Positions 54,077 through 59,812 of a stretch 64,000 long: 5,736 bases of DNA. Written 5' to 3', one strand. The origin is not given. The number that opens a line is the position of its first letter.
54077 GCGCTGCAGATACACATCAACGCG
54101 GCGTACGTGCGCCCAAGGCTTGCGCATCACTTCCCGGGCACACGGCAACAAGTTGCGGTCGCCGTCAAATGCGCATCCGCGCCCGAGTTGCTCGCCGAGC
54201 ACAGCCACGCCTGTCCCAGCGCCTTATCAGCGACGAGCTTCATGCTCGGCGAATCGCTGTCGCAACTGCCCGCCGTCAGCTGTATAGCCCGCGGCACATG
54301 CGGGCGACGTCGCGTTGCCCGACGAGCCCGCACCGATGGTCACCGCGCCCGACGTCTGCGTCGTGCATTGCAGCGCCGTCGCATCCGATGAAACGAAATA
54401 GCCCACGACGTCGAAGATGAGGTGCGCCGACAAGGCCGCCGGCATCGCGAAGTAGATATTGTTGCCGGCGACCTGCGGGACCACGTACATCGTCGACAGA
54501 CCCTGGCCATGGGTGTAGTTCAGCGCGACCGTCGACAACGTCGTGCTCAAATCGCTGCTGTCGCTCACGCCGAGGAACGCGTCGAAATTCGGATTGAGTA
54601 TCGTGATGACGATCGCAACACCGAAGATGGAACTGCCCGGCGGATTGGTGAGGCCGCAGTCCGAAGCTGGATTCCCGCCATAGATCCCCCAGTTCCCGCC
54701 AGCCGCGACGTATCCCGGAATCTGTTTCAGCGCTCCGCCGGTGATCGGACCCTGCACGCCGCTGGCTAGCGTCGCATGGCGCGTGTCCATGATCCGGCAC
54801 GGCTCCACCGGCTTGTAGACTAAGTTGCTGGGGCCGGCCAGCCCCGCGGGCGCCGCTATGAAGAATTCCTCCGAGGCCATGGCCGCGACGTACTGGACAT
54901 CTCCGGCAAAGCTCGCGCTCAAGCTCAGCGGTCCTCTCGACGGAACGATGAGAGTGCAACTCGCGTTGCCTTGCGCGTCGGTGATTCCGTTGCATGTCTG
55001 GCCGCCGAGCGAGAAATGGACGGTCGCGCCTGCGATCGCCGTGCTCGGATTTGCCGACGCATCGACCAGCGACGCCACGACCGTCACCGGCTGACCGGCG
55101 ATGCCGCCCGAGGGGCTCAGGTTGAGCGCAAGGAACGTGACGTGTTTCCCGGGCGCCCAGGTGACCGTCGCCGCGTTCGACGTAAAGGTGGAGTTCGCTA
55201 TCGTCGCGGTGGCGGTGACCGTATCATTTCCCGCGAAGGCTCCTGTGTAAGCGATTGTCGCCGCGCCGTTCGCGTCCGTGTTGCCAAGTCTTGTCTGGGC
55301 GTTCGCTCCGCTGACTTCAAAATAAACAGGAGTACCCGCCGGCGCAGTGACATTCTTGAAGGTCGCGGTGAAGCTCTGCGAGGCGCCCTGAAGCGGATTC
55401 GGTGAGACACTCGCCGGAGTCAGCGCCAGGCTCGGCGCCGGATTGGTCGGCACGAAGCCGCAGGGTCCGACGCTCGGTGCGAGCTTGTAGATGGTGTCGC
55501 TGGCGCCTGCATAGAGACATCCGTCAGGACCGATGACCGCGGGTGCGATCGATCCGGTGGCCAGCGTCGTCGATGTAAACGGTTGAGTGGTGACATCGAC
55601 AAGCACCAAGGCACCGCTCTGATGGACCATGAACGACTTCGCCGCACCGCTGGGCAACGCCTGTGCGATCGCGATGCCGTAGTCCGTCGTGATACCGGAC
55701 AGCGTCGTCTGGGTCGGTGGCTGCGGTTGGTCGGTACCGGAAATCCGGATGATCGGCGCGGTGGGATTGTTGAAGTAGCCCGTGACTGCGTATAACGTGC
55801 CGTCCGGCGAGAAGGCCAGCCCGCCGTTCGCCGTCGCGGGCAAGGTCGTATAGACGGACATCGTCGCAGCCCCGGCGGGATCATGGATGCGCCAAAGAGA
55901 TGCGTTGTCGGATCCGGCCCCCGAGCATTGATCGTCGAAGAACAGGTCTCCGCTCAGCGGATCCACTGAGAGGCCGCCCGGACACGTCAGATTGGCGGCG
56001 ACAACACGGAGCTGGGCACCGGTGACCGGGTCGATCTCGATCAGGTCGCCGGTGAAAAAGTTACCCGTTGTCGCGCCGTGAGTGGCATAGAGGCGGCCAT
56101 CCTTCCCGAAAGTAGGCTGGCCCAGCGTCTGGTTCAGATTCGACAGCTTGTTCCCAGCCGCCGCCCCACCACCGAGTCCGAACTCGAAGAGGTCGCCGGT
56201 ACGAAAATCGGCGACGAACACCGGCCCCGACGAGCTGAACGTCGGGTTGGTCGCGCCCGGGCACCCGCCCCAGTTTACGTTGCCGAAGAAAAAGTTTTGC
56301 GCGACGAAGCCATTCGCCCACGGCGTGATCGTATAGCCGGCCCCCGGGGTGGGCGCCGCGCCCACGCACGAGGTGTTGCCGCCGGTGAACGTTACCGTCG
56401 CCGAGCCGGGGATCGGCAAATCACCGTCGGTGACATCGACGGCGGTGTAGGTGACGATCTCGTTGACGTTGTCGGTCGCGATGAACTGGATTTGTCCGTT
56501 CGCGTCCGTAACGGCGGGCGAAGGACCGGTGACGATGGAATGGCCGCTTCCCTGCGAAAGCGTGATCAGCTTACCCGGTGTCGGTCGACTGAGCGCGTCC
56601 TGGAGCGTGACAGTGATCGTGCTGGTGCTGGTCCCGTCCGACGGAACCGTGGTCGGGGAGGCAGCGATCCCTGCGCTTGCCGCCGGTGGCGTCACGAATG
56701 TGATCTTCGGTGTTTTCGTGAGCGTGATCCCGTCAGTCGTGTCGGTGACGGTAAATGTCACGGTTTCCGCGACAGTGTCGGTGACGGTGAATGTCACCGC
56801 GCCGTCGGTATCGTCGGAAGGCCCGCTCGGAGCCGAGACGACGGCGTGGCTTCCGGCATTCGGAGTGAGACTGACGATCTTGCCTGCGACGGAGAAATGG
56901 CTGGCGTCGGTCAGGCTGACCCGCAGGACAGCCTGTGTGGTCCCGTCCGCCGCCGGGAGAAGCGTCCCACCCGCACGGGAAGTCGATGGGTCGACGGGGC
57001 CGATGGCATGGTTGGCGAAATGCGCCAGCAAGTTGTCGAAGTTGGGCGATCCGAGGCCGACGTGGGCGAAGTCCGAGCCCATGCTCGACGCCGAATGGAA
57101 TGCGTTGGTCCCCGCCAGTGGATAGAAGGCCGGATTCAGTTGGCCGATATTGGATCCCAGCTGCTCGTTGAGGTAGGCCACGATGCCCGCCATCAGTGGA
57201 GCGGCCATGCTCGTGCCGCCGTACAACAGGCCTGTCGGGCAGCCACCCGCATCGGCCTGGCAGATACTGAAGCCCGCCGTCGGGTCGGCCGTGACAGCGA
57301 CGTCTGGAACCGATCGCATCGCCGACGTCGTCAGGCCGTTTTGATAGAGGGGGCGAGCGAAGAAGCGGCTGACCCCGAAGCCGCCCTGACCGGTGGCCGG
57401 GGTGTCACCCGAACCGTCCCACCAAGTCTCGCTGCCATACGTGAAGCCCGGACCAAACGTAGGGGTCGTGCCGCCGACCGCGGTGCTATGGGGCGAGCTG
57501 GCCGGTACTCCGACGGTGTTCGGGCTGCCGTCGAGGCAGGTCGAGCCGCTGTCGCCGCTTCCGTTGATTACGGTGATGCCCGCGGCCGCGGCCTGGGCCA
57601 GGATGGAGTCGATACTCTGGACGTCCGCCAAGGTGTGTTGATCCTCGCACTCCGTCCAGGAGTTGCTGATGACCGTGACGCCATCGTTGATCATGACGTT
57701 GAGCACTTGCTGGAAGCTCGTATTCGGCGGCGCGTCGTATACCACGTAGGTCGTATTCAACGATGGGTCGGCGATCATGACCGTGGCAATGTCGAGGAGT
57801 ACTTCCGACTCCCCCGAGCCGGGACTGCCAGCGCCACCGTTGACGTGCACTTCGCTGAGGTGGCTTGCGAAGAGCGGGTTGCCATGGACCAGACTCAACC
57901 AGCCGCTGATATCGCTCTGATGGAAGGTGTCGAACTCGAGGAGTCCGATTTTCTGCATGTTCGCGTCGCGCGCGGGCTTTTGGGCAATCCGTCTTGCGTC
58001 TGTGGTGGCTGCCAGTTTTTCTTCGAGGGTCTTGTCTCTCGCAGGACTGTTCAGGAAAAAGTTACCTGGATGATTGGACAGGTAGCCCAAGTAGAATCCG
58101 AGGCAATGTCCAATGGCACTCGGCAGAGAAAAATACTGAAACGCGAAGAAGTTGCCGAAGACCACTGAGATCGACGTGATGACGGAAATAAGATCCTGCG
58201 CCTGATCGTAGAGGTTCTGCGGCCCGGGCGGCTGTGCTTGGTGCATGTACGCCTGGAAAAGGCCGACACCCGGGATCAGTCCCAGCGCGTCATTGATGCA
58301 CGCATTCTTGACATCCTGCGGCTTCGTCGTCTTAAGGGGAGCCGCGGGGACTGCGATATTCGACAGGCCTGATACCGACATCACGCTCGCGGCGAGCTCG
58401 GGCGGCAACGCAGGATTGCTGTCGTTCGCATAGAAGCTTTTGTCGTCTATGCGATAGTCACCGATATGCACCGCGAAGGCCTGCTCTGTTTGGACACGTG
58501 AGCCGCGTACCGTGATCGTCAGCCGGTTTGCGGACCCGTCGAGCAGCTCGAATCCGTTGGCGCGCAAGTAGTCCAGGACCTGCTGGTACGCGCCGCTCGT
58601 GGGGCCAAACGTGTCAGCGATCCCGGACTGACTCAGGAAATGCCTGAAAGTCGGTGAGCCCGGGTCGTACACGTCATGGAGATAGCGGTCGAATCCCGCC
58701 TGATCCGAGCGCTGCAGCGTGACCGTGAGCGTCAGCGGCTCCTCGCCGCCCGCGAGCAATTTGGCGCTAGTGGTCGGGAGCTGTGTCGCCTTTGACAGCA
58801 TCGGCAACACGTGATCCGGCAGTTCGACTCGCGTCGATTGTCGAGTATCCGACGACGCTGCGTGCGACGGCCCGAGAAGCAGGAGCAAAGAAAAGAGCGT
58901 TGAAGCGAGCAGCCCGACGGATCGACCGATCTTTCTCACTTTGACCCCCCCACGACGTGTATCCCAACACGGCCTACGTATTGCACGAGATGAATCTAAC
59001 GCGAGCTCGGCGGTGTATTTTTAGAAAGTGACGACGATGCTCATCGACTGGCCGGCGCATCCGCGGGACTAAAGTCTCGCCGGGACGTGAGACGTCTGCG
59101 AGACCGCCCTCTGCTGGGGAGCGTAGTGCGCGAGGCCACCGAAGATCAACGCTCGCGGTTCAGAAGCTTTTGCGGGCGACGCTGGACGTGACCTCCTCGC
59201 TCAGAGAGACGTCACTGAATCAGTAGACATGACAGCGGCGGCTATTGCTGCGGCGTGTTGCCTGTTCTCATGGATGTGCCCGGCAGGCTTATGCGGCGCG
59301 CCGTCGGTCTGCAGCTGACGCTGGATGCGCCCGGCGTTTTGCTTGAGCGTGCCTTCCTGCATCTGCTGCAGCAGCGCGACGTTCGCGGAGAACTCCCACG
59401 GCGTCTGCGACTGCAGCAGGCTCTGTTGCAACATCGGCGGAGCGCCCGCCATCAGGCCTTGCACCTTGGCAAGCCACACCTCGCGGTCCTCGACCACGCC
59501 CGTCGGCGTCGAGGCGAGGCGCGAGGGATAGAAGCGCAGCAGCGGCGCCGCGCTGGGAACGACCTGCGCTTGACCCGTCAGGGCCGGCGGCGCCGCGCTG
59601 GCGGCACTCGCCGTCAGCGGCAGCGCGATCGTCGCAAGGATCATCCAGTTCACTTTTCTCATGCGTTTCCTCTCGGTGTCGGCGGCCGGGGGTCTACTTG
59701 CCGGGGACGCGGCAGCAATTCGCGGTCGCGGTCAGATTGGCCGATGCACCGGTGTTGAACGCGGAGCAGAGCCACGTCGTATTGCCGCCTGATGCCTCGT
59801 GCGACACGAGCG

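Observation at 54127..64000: Co-directional array of secreted proteins with unrelated N-terminal parts but one shared ~230-aa C-terminal module ending in CCRVPGK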

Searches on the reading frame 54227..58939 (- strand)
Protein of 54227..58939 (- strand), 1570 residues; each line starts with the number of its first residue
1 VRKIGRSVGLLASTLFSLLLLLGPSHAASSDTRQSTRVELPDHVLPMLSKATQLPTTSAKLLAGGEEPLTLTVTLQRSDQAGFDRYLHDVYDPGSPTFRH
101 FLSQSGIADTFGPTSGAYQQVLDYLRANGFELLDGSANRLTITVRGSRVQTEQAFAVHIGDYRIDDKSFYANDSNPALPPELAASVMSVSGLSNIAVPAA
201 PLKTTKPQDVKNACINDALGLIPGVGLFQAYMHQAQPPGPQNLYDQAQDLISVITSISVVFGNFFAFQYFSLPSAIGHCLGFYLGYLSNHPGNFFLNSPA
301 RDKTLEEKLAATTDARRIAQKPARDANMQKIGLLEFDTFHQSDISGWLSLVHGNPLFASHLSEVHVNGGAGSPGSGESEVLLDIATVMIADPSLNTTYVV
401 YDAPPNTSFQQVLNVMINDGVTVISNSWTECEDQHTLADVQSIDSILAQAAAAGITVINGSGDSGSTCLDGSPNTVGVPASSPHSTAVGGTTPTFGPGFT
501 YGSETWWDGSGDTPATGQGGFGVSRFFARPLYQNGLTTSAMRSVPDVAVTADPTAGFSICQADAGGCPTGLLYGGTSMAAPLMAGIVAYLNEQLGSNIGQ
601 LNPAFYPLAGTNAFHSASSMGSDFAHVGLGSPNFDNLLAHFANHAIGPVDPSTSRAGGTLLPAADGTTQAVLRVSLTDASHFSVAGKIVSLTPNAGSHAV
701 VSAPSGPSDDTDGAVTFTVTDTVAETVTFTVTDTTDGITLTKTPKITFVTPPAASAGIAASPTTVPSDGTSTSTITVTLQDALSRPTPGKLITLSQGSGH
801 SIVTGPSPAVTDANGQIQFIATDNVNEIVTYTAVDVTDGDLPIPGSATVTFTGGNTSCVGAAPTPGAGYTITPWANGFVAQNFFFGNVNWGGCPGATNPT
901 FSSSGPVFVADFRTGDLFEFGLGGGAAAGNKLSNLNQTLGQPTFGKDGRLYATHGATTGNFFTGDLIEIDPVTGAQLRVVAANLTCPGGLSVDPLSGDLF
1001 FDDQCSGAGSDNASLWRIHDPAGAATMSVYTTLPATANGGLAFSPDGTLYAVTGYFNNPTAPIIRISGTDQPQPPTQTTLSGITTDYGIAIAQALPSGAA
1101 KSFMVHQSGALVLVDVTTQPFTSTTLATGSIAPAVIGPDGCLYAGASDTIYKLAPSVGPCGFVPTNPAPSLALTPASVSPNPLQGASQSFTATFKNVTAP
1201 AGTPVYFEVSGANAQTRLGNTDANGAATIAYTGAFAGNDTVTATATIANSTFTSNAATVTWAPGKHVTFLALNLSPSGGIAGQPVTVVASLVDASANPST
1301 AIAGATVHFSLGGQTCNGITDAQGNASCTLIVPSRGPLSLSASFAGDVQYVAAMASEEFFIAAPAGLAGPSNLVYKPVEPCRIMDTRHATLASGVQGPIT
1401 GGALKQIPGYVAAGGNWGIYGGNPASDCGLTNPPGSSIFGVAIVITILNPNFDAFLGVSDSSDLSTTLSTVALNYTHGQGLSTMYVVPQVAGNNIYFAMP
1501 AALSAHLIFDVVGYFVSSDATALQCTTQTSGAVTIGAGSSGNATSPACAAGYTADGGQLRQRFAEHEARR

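Call 5: search_protein_families(library=pfam, proteins=[window:54227-58939:-], max_evalue=0.1)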
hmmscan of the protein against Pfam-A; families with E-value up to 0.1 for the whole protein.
window:54227-58939:- (1570 aa): 3 families
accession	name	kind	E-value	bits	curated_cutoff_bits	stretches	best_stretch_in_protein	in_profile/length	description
PF09286.16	Pro-kuma_activ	-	2.3e-24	86.7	23.5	1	65-194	11-142/143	Pro-kumamolisin, activation domain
PF02369.22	Big_1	-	7.7e-23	80.9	34.9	4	759-852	5-93/93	Bacterial Ig-like domain (group 1)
PF09134.16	Invasin_D3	-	5.2e-12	46.6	33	2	754-852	3-96/98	Invasin, domain 3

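Call 6: search_protein_families(library=ncbifam, proteins=[window:54227-58939:-], max_evalue=0.1)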
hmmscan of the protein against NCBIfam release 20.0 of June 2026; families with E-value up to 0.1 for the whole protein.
window:54227-58939:- (1570 aa): 0 families

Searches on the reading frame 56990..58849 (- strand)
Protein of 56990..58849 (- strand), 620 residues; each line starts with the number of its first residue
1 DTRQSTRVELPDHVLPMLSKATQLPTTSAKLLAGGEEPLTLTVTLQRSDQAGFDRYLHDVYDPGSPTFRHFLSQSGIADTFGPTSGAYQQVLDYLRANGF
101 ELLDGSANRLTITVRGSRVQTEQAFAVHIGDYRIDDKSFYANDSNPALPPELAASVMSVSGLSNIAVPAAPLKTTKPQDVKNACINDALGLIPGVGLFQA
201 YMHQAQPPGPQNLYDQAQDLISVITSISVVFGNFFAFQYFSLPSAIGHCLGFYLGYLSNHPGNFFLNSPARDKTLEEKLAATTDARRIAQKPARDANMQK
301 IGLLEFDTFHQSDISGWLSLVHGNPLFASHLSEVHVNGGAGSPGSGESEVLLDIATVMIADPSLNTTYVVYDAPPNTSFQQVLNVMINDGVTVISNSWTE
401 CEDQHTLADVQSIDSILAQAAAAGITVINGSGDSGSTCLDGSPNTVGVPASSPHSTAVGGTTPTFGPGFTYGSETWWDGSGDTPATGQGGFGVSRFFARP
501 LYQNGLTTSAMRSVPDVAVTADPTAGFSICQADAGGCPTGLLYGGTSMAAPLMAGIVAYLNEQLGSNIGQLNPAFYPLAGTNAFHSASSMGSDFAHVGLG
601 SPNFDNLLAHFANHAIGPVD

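Call 69: search_solved_structures(query=window:56990-58849:-, max_evalue=0.001)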
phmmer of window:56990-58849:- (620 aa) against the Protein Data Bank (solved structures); distinct sequences matched with E-value up to 0.001: 15.
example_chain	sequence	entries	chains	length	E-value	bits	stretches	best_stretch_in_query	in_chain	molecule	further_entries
1sio_A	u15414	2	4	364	1.6e-27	99.6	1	335-596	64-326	kumamolisin-As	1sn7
4ne7_A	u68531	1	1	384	2.1e-27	99.2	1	335-596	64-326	Kumamolisin-As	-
1siu_A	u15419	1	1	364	7.6e-27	97.3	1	335-596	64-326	kumamolisin-As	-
1zvj_A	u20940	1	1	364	8.1e-27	97.2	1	335-596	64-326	kumamolisin-As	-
1t1e_A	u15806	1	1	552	1e-26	96.9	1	319-596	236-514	kumamolisin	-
1zvk_A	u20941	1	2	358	3.8e-26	95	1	335-596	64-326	kumamolisin-As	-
1gt9_1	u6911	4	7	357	6.4e-26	94.3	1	322-596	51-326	KUMAMOLYSIN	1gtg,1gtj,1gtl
1t1g_A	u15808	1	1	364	2.5e-25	92.3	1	333-596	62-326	kumamolisin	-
1t1i_A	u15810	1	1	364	6.4e-24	87.7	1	322-596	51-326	kumamolisin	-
3edy_A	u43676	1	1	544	2.5e-18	69.2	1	307-584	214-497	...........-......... 1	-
3ee6_A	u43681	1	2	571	2.7e-18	69.1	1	307-585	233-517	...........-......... 1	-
6m9c_A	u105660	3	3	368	8.2e-13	51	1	371-590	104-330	SEDOLISIN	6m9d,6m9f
6m8w_A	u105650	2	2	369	8.3e-13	51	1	371-590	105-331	SEDOLISIN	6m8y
1ga1_A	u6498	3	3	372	8.3e-13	51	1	371-590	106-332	SERINE-CARBOXYL PROTEINASE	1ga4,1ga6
1nlu_A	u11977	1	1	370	8.4e-13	50.9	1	371-590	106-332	SEDOLISIN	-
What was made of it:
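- On Peptidase S53 (sedolisin), for the cargo of gene C: Kumamolisin, TPP1 and sedolisin PDB chains score E 1e-27 to 1e-13 over residues 307-596 of the 620-aa query, which starts at protein residue 31 (call 69).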

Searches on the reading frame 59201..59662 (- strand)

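Call 5: search_protein_families(library=pfam, proteins=[window:59201-59662:-], max_evalue=0.1)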
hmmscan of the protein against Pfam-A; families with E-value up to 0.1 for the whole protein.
window:59201-59662:- (153 aa): 0 families

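Call 6: search_protein_families(library=ncbifam, proteins=[window:59201-59662:-], max_evalue=0.1)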
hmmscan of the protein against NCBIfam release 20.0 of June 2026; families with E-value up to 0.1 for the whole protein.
window:59201-59662:- (153 aa): 1 family
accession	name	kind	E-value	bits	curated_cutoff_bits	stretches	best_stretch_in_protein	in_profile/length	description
NF041652.1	Nud_hyd_Dein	equivalog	0.014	15.6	200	0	92-139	15-63/152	Nudix hydrolase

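Call 36: search_protein_families(library=phrogs, proteins=[window:59201-59662:-], max_evalue=0.01)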
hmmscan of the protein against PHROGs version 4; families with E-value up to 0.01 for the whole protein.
window:59201-59662:- (153 aa): 0 families
